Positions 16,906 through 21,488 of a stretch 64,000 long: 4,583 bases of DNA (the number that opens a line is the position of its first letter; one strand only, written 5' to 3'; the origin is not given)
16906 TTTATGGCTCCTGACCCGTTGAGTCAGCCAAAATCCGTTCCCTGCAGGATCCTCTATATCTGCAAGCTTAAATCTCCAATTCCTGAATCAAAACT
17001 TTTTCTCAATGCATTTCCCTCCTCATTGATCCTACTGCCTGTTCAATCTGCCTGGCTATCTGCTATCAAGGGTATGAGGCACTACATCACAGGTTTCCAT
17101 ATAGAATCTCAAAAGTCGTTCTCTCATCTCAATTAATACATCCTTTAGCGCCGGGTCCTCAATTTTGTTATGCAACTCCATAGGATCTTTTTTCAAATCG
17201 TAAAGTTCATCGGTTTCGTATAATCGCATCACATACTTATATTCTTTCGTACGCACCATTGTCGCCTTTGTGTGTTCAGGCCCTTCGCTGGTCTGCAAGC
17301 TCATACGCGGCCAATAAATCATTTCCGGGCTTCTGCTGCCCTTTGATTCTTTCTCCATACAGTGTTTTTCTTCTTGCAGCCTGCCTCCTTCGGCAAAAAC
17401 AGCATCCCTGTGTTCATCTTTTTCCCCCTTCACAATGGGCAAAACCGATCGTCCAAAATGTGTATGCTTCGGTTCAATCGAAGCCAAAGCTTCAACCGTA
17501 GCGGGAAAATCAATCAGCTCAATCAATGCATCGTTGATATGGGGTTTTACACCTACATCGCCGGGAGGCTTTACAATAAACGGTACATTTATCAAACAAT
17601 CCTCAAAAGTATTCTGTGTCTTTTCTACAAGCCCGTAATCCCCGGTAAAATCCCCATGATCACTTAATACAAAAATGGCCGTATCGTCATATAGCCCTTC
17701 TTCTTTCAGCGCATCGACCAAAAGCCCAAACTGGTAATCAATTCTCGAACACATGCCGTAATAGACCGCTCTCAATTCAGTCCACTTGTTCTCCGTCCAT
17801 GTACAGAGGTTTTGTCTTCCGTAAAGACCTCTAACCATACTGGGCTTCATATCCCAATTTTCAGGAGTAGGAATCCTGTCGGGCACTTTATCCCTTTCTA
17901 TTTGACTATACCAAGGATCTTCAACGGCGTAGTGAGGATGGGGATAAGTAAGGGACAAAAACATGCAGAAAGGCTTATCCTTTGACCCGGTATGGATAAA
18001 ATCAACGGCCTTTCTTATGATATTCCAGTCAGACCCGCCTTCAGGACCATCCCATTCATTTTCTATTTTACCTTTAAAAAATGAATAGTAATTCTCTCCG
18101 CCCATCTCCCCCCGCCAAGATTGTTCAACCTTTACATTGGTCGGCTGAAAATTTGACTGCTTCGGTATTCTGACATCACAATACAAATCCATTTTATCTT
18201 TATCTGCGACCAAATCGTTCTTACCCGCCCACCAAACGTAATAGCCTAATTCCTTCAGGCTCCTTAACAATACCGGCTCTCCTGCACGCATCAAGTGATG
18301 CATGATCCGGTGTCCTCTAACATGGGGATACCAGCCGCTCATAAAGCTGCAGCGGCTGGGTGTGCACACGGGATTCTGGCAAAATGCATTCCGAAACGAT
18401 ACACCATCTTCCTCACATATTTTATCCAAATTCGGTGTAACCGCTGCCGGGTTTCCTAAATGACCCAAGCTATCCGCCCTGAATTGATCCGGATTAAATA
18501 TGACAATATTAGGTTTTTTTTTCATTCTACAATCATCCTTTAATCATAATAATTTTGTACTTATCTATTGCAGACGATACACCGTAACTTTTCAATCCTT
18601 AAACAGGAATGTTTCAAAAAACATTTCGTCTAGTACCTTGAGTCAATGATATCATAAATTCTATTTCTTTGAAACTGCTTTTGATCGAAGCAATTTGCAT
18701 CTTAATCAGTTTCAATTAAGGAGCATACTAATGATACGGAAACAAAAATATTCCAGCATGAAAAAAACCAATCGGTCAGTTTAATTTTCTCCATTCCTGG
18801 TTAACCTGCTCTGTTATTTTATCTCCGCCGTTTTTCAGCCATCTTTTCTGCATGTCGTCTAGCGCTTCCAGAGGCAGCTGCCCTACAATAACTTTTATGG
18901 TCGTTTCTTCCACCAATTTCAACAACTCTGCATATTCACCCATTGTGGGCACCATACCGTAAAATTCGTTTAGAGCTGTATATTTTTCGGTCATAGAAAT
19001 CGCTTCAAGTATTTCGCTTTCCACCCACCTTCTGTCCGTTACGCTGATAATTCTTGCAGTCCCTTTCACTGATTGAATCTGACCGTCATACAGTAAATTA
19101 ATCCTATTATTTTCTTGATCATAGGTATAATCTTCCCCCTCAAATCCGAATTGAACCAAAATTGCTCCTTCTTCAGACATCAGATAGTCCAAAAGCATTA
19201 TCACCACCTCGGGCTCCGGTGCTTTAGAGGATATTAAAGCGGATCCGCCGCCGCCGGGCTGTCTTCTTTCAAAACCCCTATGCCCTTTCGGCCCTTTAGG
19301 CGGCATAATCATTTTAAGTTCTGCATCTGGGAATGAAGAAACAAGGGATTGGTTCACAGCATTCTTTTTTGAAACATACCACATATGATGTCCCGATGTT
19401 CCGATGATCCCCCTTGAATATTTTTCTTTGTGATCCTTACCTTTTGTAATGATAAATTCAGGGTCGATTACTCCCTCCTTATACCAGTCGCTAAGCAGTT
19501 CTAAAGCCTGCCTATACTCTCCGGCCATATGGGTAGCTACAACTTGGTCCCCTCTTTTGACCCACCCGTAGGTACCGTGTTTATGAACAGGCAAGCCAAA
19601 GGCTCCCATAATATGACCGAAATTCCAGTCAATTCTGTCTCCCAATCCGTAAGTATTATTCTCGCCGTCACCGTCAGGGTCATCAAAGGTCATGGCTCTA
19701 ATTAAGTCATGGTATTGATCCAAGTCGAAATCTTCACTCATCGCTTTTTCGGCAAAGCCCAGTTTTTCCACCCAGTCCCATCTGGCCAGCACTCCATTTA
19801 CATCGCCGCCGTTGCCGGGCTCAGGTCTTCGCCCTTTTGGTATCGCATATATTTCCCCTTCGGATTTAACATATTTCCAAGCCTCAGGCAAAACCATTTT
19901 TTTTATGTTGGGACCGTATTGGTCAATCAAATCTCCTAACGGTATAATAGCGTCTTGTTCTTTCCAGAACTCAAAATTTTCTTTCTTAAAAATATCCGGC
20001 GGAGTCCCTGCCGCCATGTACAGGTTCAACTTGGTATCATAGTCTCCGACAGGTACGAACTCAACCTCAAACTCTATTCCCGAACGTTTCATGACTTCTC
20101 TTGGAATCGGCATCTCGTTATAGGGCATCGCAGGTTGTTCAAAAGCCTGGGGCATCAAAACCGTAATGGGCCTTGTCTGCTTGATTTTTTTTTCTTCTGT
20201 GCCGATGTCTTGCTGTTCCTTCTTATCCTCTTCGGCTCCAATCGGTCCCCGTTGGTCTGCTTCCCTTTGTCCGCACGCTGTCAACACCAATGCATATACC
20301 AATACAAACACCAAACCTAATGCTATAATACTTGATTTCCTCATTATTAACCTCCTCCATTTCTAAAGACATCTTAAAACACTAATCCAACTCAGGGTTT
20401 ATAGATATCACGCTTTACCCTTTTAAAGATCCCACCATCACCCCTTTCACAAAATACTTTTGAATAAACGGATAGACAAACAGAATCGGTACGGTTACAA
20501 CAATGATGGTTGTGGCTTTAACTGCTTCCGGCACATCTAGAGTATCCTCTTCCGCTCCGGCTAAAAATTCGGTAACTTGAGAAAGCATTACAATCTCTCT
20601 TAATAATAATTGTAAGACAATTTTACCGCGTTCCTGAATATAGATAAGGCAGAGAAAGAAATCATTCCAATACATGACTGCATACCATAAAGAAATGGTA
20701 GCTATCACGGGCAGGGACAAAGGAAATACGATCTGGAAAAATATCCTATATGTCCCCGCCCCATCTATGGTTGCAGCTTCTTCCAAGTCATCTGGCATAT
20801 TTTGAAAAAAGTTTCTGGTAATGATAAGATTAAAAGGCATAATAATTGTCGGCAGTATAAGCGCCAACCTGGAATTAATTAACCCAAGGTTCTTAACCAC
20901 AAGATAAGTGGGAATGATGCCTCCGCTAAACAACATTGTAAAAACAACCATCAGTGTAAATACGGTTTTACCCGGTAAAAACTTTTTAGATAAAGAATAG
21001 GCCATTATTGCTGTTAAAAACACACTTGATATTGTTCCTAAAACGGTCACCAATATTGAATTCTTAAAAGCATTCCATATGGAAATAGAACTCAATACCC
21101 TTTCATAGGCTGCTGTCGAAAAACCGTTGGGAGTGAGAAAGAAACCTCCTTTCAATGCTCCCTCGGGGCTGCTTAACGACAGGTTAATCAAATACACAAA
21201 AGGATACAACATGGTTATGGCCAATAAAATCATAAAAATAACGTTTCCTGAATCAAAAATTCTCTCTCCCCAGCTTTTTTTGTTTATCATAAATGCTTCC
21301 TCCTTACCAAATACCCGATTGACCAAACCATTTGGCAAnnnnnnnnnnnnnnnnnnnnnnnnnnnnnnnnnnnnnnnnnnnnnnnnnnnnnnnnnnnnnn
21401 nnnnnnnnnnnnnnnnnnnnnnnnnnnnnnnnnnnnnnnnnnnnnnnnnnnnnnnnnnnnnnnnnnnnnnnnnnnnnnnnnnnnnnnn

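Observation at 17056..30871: Gram-positive polysaccharide-utilisation-type locus for a sulfated glycan: secreted LamG-GH2 enzyme, Lpl-type ABC importer and two cytoplasmic Cys-type sulfatases, with no maturase or ATPase encoded locally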

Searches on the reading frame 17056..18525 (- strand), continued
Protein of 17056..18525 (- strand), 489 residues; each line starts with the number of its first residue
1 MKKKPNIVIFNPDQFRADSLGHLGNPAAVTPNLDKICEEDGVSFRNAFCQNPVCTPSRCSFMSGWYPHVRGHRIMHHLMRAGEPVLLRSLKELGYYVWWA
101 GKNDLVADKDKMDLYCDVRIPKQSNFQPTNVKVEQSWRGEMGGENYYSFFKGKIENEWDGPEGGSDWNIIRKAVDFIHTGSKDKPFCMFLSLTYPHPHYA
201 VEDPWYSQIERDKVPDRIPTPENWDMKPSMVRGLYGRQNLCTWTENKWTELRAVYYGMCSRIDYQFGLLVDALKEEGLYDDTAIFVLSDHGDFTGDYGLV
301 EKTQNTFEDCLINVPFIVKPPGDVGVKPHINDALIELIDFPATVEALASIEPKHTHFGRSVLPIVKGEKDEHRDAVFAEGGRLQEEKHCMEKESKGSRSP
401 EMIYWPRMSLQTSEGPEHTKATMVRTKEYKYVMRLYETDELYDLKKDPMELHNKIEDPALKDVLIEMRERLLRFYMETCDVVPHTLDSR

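Call 25: find_related_loci(query=A1, collection=genome_contigs, flank=10000)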
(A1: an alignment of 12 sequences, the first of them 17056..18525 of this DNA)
Query A1 (489 aa) in genome_contigs; peptide patterns used: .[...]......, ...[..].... (x = any residue, [..] = any of these).
599 stretches matched a pattern (row limit reached: there are more); 551 encode a relative of the query (tblastn E <= 1e-3); the best 80 are kept; 80 distinct loci.
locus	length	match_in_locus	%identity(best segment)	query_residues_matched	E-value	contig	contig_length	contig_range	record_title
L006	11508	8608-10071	93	2-489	0e+0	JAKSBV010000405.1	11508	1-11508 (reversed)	MAG: Bacillota bacterium isolate MAG.222 k141_8892531, whole genome shotgun sequence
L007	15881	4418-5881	87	2-489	0e+0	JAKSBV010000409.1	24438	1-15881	MAG: Bacillota bacterium isolate MAG.222 k141_5919301, whole genome shotgun sequence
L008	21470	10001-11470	64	1-489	0e+0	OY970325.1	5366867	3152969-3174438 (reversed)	MAG: uncultured Armatimonadetes bacterium isolate MFD05942.bin.1.84 genome assembly, chromosome: 1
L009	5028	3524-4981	65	2-489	0e+0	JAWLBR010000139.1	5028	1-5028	MAG: Limnochordia bacterium isolate 15dZY3.bin.114 NODE_16319_length_5028_cov_3.101643, whole genome shotgun sequence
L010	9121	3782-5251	63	1-489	0e+0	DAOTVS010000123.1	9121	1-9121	MAG TPA_asm: Anaerolineae bacterium isolate H111_74 k127_665354, whole genome shotgun sequence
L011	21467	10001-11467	63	1-489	0e+0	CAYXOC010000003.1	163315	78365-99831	MAG TPA_asm: uncultured bacterium isolate binchicken_co152_100 genome assembly, contig: NODE_76_length_163315_cov_15.884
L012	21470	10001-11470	62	1-489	0e+0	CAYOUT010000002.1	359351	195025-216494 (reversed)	MAG TPA_asm: uncultured Anaerolineales bacterium isolate binchicken_co39_95 genome assembly, contig: NODE_4_length_35935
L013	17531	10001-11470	65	1-489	0e+0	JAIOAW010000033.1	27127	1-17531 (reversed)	MAG: Chloroflexota bacterium isolate S1bins96 c_000000000033, whole genome shotgun sequence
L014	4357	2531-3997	63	1-489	0e+0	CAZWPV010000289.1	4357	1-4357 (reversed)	MAG TPA_asm: uncultured Anaerolineales bacterium isolate binchicken_co228_317 genome assembly, contig: NODE_34802_length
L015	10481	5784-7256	64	1-489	0e+0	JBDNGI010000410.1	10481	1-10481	MAG: Halanaerobiales bacterium isolate concoct.185.WLB k141_951680, whole genome shotgun sequence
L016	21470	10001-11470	62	1-489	0e+0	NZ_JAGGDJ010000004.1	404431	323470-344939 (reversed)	Paenibacillus artemisiicola strain MWE-103 contig4_Paenibacillus_sp._MWE-103, whole genome shotgun sequence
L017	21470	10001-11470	62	1-489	0e+0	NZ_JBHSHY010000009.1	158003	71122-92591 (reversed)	Paenibacillus sp. GCM10023250 strain CGMCC 1.19061 GCM70023250_63, whole genome shotgun sequence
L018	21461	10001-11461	64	3-489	0e+0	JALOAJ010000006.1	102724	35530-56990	MAG: Bacillota bacterium isolate SO_2017_LW2 bin 155 scaffold_428_c1_LW138R_2017, whole genome shotgun sequence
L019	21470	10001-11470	62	1-489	0e+0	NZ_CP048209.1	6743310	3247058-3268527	Paenibacillus lycopersici strain 12200R-189 chromosome, complete genome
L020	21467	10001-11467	63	1-489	0e+0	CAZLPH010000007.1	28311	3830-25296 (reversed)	MAG TPA_asm: uncultured Candidatus Epulonipiscium sp. isolate SRP294416_co2_27 genome assembly, contig: NODE_1357_length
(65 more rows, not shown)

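Call 48: search_protein_families(library=ncbifam, proteins=[L001:11442-14345:+], max_evalue=0.00001)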
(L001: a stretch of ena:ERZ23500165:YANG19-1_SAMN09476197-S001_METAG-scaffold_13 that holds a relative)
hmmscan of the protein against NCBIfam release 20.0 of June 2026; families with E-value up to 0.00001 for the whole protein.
L001:11442-14345:+ (967 aa): 11 families
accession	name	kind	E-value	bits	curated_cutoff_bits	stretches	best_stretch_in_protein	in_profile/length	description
NF041462.1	GalA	equivalog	5.7e-207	689.4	900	1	31-782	22-751/763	beta-galactosidase GalA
NF041463.1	GalB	equivalog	2.8e-197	657.4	900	1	49-782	94-864/869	beta-galactosidase GalB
NF050095.1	BetGlucuronLacZ4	equivalog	7.9e-70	235.7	950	2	32-447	20-440/666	beta-glucuronidase LacZ4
NF052611.1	beta_gal_Bga2A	equivalog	2.7e-61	207.8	999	1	22-442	31-480/1007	beta-galactosidase, LacZ type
NF007666.0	PRK10340.1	equivalog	6.5e-56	189.8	1284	1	53-442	69-472/1030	beta-galactosidase subunit alpha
NF007074.0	PRK09525.1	subfamily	1.5e-50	172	1221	1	24-443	48-486/1027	beta-galactosidase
NF049891.1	Bet1-4galacdseBT4156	equivalog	2.9e-45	154.5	1700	1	52-423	41-410/946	exo-beta-1,4-galactosidase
NF007538.0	PRK10150.1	equivalog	8.5e-45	153.1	544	2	164-448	167-454/607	beta-glucuronidase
NF049877.1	GlucurArabfur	equivalog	2e-44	151.6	1800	1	29-440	370-791/1400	beta-d-glucuronidase/beta-L-arabinofuranosidase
NF041100.1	betagal_LacZ_Ttogales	equivalog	1.7e-41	141.9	2000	1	46-424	60-446/1090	beta-galactosidase LacZ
NF049890.1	Bet1-4galacdseBT4151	equivalog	1.8e-23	82.5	1500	1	86-421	107-450/952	exo-beta-1,4-galactosidase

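Call 76: search_solved_structures(query=L003:2638-4086:+, max_evalue=1e-30)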
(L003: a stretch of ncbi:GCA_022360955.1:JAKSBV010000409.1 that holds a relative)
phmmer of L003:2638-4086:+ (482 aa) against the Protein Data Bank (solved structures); distinct sequences matched with E-value up to 1e-30: 9.
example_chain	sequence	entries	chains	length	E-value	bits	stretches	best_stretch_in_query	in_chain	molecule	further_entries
7oz8_AAA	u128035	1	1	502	8.2e-69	235.8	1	7-453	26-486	Choline-sulfatase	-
9koq_A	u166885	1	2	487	4.4e-66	226.8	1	7-453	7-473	Sulfatase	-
4upi_A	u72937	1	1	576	8.4e-44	153.3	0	159-443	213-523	SULFATASE FAMILY PROTEIN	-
9ihk_D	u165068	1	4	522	4.6e-40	141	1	27-438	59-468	Sulfatase_S1_30A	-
4upl_A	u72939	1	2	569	1.5e-34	122.8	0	160-349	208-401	SULFATASE FAMILY PROTEIN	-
3b5q_A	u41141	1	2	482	7.9e-34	120.4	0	256-438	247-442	Putative sulfatase yidJ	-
5g2t_A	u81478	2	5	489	1.1e-33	119.9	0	256-438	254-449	2-O GLYCOSAMINOGLYCAN SULFATASE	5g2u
6fny_A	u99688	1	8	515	1.1e-31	113.3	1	7-420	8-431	Choline-sulfatase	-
2vqr_A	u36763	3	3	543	3.6e-31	111.7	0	6-428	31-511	PUTATIVE SULFATASE | Multifunctional alkaline phosphatase superfamily protein pRL90232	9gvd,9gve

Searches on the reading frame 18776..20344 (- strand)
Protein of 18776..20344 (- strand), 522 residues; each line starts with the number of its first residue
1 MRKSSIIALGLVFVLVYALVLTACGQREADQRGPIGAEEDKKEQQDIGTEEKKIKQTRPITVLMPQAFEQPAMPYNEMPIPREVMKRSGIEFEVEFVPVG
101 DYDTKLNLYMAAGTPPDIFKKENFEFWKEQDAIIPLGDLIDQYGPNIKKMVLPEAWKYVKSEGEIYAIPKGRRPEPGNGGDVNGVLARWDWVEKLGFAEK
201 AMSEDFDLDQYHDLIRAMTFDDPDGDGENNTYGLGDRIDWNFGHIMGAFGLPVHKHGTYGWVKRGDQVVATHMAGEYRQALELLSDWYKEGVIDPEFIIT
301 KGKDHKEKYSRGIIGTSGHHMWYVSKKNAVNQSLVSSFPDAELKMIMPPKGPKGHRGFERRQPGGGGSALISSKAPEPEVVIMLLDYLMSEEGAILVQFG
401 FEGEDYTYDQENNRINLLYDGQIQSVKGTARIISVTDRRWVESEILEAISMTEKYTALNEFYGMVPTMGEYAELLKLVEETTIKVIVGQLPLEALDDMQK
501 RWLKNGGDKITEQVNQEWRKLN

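Call 3: search_protein_families(library=pfam, proteins=[window:18776-20344:-])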
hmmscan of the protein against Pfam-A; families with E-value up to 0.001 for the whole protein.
window:18776-20344:- (522 aa): 2 families
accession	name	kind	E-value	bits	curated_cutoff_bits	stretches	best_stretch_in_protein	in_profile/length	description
PF01547.30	SBP_bac_1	-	1.7e-09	38.5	26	1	86-394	19-306/307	Bacterial extracellular solute-binding protein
PF13416.11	SBP_bac_8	-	5.5e-05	23.5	27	1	86-393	8-248/279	Bacterial extracellular solute-binding protein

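Call 4: search_protein_families(library=ncbifam, proteins=[window:18776-20344:-])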
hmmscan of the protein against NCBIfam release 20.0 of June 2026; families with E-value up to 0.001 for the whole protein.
window:18776-20344:- (522 aa): 0 families

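Call 60: search_solved_structures(query=window:18776-20344:-, max_evalue=0.01)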
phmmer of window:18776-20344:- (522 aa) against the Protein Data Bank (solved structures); distinct sequences matched with E-value up to 0.01: 15.
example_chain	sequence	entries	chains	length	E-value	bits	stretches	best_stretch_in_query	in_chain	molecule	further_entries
1j1n_A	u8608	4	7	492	8.7e-25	90.4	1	58-414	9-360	AlgQ2 | Macromolecule-Binding Periplasmic Protein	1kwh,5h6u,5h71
4tqu_Q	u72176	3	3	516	1.2e-24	90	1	58-414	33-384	AlgQ2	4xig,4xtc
6jhx_A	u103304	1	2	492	2.4e-24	89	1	58-414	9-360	AlgQ2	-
5gub_A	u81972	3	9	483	5.6e-24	87.8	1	105-408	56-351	Extracellular solute-binding protein family 1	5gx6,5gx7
5gx8_A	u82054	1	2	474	5.7e-24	87.7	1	105-408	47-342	Extracellular solute-binding protein family 1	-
5xs8_A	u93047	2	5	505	6.4e-24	87.6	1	105-408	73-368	Extracellular solute-binding protein family 1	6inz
1y3n_A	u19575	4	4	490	9.9e-24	86.9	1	58-414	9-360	AlgQ1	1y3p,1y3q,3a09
3vlu_A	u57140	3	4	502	1.1e-23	86.8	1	58-414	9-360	AlgQ1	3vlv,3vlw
9pmy_A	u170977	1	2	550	1.7e-11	46.6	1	55-150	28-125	Extracellular solute-binding protein family 1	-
5g5z_A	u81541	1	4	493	2.6e-08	36.1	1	76-297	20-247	ABC TRANSPORTER, SUBSTRATE-BINDING PROTEIN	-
5g5y_A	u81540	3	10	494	2.6e-08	36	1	76-297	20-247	ABC TRANSPORTER, SUBSTRATE-BINDING PROTEIN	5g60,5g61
5g62_A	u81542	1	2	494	3.6e-08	35.6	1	76-297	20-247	ABC TRANSPORTER, SUBSTRATE-BINDING PROTEIN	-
5swa_A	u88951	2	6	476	0.0057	18.4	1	84-186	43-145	Extracellular solute-binding protein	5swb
5mlt_A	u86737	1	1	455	0.0059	18.4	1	84-186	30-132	ABC transporter, substrate-binding protein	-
5suo_A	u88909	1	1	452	0.006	18.4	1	85-186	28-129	Extracellular solute-binding protein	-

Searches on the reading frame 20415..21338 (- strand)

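Call 3: search_protein_families(library=pfam, proteins=[window:20415-21338:-])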
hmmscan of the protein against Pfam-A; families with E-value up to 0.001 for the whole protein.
window:20415-21338:- (307 aa): 1 family
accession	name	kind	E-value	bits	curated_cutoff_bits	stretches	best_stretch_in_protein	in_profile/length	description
PF00528.27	BPD_transp_1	-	5.1e-15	56.1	26.4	1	107-300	3-182/184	Binding-protein-dependent transport system inner membrane component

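Call 4: search_protein_families(library=ncbifam, proteins=[window:20415-21338:-])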
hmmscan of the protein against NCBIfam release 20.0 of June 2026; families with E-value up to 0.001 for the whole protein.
window:20415-21338:- (307 aa): 15 families
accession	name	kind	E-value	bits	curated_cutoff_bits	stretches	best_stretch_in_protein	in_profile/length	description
NF040932.1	ABC_arch_GlcU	equivalog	1.1e-21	77.7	340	1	34-302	7-266/272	glucose ABC transporter permease GlcU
NF008210.0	PRK10973.1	equivalog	2.1e-17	63.8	297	1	84-301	70-277/281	sn-glycerol-3-phosphate ABC transporter permease UgpE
NF008231.0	PRK10998.1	equivalog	1.1e-10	41.5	261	1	86-307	80-296/296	maltose ABC transporter permease MalG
NF007047.0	PRK09500.1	equivalog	5.8e-10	39.2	326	1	34-214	9-187/257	spermidine/putrescine ABC transporter permease PotC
NF007852.0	PRK10561.1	equivalog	2.9e-07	30.6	335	1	85-221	70-220/295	sn-glycerol-3-phosphate ABC transporter permease UgpA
TIGR01581.1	Mo_ABC_porter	hypoth_equivalog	2.9e-07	30.2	210.3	1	77-213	9-161/225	ABC transporter permease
TIGR02141.1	modB_ABC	equivalog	8.2e-07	28.9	182.6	1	94-218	3-144/208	molybdate ABC transporter permease subunit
NF006939.0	PRK09421.1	equivalog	1.3e-06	28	262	1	86-213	7-151/230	molybdate ABC transporter permease subunit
NF011624.0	PRK15050.1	equivalog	2.6e-06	26.8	247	1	34-231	30-237/297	2-aminoethylphosphonate ABC transporter permease subunit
NF008232.0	PRK10999.1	equivalog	9.2e-06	24.6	392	1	167-231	387-451/520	maltose ABC transporter permease MalF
TIGR03262.1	PhnU2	equivalog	7.1e-05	21.6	593.25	1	33-207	8-185/546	putative 2-aminoethylphosphonate ABC transporter permease subunit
TIGR03226.1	PhnU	equivalog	0.00016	21.3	283.45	0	166-232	190-256/311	2-aminoethylphosphonate ABC transporter permease subunit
NF040839.1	tungstate_WtpB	equivalog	0.00017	21.3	340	1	80-214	35-184/251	tungstate ABC transporter permease WtpB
TIGR02139.1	permease_CysT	equivalog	0.00037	20.2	246.1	0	73-219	34-197/265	sulfate ABC transporter permease subunit CysT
TIGR00969.1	3a0106s02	subfamily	0.00045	19.8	240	0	86-210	58-198/272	sulfate ABC transporter permease subunit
